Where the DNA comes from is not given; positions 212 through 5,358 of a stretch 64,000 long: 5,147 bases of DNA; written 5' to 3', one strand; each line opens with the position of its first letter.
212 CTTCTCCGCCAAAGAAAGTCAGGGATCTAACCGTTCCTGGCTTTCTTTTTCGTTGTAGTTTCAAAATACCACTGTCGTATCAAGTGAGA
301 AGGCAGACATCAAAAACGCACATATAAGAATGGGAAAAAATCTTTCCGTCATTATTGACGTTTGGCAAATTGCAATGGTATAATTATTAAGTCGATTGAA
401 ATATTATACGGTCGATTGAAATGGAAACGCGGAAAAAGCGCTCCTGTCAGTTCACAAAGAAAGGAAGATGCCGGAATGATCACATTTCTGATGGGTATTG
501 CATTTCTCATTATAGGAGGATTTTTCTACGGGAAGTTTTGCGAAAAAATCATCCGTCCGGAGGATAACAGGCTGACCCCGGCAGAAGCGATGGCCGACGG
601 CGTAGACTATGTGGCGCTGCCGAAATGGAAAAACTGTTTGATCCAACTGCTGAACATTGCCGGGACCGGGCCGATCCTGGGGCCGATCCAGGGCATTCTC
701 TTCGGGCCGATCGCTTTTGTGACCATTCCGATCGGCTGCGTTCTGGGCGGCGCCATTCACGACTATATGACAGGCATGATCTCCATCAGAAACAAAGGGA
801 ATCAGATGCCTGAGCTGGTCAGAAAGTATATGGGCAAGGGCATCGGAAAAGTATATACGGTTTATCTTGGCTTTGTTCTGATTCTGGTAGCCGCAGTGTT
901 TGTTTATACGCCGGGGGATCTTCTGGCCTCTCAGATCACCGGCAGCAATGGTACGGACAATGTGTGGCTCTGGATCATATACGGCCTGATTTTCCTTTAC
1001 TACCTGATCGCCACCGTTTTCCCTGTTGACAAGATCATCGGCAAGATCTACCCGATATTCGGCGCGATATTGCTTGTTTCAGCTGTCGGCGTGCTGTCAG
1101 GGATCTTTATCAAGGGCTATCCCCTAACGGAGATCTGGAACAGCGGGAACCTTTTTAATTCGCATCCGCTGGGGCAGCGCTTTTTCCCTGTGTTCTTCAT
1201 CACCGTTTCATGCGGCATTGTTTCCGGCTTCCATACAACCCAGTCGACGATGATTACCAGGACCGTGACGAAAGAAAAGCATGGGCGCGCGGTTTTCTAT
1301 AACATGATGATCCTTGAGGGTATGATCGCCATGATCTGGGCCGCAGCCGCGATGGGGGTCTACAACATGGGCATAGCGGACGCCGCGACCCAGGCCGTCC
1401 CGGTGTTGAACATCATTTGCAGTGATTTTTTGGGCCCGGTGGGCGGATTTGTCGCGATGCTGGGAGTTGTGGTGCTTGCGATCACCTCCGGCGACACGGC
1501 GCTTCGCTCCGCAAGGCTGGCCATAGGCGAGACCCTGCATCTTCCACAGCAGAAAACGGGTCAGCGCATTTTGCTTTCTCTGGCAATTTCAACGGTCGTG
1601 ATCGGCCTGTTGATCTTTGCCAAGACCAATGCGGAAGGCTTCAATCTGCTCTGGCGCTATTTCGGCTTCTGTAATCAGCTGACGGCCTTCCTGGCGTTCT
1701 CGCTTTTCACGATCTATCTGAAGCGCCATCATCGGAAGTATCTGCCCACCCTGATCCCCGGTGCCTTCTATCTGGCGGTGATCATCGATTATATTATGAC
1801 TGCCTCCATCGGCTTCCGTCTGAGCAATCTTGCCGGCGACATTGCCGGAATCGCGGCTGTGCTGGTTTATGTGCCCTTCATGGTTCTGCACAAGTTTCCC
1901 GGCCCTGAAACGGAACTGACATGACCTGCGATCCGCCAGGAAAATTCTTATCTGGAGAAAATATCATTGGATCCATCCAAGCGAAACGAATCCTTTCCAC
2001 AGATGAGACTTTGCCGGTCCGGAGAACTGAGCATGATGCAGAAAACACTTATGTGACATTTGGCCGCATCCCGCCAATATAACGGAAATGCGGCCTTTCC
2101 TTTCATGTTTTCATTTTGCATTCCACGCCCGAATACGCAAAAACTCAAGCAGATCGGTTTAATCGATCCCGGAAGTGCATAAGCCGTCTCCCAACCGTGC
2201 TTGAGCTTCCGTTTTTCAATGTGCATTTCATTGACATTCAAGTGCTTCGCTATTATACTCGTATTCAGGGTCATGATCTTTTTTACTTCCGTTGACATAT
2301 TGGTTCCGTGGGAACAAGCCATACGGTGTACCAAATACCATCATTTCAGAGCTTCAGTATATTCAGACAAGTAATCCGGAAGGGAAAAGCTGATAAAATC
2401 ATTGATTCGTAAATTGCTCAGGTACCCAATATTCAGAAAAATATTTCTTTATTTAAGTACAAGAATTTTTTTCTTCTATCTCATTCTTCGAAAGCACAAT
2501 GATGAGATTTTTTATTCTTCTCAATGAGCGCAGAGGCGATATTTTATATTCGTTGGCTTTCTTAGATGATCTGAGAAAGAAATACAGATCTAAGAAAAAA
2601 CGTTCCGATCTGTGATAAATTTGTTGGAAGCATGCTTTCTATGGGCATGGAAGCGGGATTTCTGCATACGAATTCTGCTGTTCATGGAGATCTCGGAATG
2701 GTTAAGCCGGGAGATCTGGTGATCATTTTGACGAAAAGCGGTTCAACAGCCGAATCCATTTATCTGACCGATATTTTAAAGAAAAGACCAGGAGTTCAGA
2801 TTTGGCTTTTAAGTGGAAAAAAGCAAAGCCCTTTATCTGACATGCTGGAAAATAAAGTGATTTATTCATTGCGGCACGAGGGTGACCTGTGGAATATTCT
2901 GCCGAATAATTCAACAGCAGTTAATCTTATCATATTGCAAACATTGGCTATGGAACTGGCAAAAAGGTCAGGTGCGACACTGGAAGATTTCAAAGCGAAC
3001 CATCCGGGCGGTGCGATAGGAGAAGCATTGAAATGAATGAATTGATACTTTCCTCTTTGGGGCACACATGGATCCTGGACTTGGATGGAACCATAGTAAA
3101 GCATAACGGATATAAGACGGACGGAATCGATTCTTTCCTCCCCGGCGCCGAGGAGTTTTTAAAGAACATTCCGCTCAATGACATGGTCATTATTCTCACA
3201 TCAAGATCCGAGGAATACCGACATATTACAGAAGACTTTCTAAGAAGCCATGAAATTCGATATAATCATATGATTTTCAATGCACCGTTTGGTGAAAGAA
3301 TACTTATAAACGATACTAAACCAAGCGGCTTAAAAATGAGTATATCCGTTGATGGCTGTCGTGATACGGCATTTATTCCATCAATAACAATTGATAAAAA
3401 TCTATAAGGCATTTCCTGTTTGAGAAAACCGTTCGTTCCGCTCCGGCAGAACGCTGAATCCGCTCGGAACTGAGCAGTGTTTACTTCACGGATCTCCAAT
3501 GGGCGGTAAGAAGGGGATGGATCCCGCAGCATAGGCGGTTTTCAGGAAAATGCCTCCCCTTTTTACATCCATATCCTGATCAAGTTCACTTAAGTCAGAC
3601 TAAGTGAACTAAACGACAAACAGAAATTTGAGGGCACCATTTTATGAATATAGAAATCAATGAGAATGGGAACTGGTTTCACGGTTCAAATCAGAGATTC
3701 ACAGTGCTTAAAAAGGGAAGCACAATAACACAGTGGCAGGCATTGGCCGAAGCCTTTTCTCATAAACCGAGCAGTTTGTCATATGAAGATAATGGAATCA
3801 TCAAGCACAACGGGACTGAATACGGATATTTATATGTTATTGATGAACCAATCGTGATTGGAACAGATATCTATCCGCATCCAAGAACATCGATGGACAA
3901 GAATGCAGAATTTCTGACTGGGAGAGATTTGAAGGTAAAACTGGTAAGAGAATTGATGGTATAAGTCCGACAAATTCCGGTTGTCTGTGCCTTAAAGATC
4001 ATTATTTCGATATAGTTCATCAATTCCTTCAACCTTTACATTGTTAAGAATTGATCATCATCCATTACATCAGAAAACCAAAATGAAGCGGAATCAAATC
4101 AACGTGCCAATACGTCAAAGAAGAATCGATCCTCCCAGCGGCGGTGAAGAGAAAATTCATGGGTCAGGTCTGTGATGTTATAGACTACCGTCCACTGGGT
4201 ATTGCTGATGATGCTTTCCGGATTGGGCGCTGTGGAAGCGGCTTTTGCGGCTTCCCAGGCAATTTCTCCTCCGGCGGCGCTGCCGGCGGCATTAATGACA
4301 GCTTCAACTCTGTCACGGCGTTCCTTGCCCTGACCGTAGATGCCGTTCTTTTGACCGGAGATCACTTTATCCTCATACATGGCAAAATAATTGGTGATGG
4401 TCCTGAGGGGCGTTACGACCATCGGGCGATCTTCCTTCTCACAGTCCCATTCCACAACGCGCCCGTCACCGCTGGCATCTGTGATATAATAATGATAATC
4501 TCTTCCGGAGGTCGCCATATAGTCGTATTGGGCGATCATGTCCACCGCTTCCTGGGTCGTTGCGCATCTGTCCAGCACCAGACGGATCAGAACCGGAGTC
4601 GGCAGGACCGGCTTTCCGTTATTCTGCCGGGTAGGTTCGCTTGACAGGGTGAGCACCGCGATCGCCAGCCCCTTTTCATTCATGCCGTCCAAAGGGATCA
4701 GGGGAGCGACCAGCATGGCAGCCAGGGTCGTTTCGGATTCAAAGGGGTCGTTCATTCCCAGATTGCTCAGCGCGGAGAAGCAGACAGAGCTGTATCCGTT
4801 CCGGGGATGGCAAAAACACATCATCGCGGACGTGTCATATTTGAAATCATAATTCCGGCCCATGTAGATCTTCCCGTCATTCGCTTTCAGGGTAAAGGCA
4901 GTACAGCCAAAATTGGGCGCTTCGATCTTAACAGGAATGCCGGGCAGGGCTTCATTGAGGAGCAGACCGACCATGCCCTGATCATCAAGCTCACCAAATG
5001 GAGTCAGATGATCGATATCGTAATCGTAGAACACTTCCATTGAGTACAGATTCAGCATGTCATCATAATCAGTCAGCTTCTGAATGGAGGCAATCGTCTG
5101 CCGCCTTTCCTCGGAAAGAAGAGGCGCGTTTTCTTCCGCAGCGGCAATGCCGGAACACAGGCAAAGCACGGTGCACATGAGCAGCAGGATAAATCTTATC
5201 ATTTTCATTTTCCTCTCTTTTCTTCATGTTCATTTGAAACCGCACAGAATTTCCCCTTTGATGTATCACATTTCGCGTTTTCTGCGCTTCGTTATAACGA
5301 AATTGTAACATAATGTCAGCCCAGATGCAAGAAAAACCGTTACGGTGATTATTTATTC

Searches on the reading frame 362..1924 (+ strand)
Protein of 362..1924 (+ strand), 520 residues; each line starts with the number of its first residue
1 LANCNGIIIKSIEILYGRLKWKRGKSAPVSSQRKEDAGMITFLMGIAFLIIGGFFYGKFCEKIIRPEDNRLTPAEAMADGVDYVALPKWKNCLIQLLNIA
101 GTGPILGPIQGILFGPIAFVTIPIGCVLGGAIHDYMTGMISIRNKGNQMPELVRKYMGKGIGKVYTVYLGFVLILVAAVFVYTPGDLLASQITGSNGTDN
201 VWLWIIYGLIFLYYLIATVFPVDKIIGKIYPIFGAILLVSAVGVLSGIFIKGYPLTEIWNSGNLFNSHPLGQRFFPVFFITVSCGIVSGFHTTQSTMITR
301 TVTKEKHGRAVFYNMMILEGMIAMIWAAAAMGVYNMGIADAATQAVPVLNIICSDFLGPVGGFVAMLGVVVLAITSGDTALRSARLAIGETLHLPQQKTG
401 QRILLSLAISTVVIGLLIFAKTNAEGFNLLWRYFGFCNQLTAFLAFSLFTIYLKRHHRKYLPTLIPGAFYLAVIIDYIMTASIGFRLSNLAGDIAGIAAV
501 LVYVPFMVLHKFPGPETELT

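Call 71: search_protein_families(library=pfam, proteins=[window:362-1924:+], max_evalue=0.001)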
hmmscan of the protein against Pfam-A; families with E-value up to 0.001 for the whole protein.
window:362-1924:+ (520 aa): 1 family
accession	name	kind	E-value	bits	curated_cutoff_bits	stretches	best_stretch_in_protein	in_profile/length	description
PF02554.20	CstA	-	4e-52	178.1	27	3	38-184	2-150/560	Carbon starvation protein CstA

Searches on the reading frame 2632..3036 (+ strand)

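Call 71: search_protein_families(library=pfam, proteins=[window:2632-3036:+], max_evalue=0.001)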
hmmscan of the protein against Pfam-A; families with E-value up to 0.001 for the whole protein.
window:2632-3036:+ (134 aa): 1 family
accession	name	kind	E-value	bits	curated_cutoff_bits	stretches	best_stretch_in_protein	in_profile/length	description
PF01380.27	SIS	-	2.8e-07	30.8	25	1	11-76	37-102/131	SIS domain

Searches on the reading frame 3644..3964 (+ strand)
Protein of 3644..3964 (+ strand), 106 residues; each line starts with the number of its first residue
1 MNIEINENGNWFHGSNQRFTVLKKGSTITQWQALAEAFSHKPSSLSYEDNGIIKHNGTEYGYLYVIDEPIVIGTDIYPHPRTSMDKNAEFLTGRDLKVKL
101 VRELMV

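Call 3: search_protein_families(library=pfam, proteins=[window:3644-3964:+], max_evalue=0.01)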
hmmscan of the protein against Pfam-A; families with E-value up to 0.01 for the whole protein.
window:3644-3964:+ (106 aa): 0 families

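Call 4: search_protein_families(library=ncbifam, proteins=[window:3644-3964:+], max_evalue=0.01)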
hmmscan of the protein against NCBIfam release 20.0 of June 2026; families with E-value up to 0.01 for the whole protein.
window:3644-3964:+ (106 aa): 0 families

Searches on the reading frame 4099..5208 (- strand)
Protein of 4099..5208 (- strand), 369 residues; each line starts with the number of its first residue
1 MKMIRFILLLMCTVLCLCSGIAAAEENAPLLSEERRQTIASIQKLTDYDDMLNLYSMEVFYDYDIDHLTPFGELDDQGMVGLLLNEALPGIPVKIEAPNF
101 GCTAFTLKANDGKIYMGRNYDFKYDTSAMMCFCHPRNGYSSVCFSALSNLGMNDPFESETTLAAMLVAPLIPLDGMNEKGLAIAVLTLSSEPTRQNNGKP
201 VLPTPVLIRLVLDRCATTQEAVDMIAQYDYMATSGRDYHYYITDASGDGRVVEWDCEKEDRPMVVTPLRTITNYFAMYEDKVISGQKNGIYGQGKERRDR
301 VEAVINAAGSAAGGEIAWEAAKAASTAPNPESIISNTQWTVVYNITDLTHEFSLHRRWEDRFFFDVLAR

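Call 3: search_protein_families(library=pfam, proteins=[window:4099-5208:-], max_evalue=0.01)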
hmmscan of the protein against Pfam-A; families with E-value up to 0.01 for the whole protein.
window:4099-5208:- (369 aa): 2 families
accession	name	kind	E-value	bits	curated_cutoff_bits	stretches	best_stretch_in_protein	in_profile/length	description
PF03417.21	AAT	-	1e-14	55.2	23.2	1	110-349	4-215/225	Acyl-coenzyme A:6-aminopenicillanic acid acyl-transferase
PF02275.23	CBAH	-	2.7e-14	54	20.4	1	102-256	1-159/316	Linear amide C-N hydrolases, choloylglycine hydrolase family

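Call 4: search_protein_families(library=ncbifam, proteins=[window:4099-5208:-], max_evalue=0.01)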
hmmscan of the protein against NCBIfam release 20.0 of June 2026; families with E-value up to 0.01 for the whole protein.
window:4099-5208:- (369 aa): 2 families
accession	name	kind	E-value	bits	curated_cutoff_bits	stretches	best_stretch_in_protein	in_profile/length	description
NF040521.1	C45_proenzyme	subfamily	8.8e-23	81.1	85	2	173-348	144-311/313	C45 family autoproteolytic acyltransferase/hydrolase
NF038245.1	bile_salt_hydro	equivalog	1.7e-07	30.8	350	1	102-253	2-155/314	choloylglycine hydrolase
